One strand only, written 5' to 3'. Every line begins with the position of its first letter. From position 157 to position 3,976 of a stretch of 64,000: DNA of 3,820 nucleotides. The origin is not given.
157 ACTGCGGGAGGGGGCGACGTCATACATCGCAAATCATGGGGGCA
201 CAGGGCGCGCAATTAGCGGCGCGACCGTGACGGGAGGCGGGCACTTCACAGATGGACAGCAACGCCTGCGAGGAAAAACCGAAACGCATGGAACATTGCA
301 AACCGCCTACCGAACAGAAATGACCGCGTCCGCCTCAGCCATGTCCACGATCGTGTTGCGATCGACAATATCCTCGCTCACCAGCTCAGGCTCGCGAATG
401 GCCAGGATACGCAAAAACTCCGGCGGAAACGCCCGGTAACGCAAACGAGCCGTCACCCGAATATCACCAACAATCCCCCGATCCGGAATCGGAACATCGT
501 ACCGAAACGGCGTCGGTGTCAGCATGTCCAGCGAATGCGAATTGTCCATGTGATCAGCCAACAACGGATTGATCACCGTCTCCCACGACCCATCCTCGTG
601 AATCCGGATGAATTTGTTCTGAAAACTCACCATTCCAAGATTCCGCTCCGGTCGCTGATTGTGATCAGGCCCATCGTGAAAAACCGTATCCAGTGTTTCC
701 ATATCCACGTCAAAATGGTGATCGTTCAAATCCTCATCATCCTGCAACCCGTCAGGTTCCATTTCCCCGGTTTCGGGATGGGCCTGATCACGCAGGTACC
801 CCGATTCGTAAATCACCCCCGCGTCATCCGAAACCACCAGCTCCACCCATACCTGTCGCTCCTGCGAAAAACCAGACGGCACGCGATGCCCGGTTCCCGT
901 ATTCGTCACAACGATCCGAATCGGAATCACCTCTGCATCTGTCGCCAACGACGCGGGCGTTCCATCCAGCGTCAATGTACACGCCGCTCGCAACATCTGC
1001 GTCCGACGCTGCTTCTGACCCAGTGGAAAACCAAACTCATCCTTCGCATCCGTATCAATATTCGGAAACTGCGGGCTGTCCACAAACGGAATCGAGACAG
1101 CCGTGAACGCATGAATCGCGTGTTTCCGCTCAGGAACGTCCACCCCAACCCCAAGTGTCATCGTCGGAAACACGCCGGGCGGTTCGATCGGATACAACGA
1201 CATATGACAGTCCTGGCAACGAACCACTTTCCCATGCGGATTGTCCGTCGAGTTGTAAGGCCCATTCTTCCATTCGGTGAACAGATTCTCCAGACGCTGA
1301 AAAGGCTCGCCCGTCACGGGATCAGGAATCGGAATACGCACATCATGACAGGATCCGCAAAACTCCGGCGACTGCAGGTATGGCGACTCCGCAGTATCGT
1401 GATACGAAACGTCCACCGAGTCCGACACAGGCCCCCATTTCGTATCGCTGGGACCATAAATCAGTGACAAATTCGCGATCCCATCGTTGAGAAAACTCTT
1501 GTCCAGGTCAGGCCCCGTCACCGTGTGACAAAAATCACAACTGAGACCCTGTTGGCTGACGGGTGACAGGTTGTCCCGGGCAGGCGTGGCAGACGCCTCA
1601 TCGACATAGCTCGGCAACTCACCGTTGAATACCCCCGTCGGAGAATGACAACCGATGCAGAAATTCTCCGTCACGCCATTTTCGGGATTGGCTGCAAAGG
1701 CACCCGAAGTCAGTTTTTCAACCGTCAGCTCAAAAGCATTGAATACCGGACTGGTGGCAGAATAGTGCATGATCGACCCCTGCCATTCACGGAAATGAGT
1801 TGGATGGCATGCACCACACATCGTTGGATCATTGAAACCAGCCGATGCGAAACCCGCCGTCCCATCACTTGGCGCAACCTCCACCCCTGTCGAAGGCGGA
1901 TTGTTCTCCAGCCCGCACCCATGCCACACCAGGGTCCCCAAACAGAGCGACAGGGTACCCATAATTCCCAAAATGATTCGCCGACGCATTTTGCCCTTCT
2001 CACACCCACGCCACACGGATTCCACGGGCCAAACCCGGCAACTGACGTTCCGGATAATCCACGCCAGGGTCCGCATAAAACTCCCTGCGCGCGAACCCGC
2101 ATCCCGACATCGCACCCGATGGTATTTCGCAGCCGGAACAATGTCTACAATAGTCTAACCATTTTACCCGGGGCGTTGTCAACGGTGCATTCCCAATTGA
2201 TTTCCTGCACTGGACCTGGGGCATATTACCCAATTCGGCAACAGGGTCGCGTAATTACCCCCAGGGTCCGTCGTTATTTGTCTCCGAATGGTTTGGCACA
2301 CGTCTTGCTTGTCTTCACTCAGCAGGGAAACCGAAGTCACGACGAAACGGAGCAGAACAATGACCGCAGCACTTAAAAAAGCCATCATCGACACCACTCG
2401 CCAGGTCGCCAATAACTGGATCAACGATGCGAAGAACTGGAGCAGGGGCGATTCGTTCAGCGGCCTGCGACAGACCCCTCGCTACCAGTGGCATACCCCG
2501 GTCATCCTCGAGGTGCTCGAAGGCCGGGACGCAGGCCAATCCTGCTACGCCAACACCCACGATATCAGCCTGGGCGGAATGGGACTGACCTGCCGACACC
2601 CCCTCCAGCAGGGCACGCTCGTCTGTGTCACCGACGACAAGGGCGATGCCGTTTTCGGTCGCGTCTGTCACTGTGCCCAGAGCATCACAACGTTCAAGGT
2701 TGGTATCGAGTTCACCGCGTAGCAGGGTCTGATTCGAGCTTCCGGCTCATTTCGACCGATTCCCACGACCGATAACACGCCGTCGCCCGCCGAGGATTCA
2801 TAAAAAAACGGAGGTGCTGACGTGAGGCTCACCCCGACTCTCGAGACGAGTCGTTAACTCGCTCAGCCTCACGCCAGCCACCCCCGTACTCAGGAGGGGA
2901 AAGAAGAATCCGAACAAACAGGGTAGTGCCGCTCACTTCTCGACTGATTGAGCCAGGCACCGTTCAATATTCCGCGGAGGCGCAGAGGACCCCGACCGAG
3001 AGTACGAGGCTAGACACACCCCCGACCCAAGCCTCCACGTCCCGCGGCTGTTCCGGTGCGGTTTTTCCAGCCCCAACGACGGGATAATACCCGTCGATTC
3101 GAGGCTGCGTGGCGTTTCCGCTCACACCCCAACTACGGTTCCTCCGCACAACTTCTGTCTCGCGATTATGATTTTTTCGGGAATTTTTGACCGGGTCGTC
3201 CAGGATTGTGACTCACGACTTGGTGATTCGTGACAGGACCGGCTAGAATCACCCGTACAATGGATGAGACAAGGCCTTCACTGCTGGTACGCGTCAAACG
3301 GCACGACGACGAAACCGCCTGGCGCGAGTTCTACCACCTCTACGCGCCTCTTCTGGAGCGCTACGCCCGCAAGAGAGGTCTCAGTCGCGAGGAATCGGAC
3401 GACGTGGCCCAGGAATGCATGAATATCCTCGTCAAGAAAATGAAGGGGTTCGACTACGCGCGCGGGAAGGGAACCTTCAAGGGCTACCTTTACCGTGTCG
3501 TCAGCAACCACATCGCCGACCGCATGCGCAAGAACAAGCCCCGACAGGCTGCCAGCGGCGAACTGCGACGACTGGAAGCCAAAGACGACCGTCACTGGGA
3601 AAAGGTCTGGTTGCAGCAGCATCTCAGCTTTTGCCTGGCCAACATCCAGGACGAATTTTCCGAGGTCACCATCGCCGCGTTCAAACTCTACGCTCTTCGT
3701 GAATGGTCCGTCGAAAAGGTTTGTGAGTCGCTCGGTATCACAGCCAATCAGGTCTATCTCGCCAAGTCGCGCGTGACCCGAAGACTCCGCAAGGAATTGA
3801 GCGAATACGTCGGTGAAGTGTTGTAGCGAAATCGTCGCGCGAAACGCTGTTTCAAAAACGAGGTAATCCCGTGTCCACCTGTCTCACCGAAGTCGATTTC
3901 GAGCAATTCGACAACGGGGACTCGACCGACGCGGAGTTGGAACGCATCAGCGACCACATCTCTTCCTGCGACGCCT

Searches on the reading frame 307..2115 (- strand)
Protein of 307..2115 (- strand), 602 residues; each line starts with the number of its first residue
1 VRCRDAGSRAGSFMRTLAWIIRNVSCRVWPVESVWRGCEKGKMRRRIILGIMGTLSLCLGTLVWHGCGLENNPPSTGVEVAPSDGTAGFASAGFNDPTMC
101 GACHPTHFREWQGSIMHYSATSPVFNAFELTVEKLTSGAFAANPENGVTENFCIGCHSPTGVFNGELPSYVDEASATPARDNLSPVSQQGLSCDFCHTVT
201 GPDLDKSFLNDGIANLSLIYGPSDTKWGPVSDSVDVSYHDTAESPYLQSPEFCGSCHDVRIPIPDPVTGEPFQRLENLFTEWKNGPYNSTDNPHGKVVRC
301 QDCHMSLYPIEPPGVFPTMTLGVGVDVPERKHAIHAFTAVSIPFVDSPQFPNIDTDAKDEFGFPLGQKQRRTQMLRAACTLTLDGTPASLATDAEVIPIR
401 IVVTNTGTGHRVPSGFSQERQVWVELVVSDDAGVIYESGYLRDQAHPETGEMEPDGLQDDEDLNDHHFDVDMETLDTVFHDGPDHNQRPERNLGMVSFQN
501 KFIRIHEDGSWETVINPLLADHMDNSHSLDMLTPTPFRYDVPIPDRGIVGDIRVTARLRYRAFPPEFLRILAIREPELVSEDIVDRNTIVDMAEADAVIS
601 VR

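Call 40: search_protein_families(library=pfam, proteins=[window:307-2115:-], max_evalue=0.001)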
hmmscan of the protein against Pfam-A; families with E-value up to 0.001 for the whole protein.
window:307-2115:- (602 aa): 2 families
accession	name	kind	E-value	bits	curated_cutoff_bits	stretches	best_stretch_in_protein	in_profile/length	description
PF14522.11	Cytochrome_C7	-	0.00027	21.1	24.8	0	98-198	14-67/67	Cytochrome c7 and related cytochrome c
PF13435.11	Cytochrome_C554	-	0.00054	21.3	20.8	0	100-198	2-84/84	Cytochrome c554 and c-prime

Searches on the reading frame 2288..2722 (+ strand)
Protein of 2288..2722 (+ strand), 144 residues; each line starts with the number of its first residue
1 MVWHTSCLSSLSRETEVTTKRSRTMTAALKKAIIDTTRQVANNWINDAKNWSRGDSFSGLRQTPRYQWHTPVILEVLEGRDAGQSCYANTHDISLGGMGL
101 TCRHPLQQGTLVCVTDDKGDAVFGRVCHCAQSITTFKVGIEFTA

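Call 40: search_protein_families(library=pfam, proteins=[window:2288-2722:+], max_evalue=0.001)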
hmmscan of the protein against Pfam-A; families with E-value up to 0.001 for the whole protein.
window:2288-2722:+ (144 aa): 1 family
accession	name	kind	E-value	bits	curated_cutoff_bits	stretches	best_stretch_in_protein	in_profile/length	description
PF07238.19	PilZ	-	5.7e-07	30.3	22.5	1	61-143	3-86/102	PilZ domain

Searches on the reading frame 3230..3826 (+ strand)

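Call 40: search_protein_families(library=pfam, proteins=[window:3230-3826:+], max_evalue=0.001)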
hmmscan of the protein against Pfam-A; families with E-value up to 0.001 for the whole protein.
window:3230-3826:+ (198 aa): 1 family
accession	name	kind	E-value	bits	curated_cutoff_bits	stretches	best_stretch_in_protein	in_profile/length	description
PF04542.20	Sigma70_r2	-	2.2e-12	47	24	1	35-103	2-69/71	Sigma-70 region 2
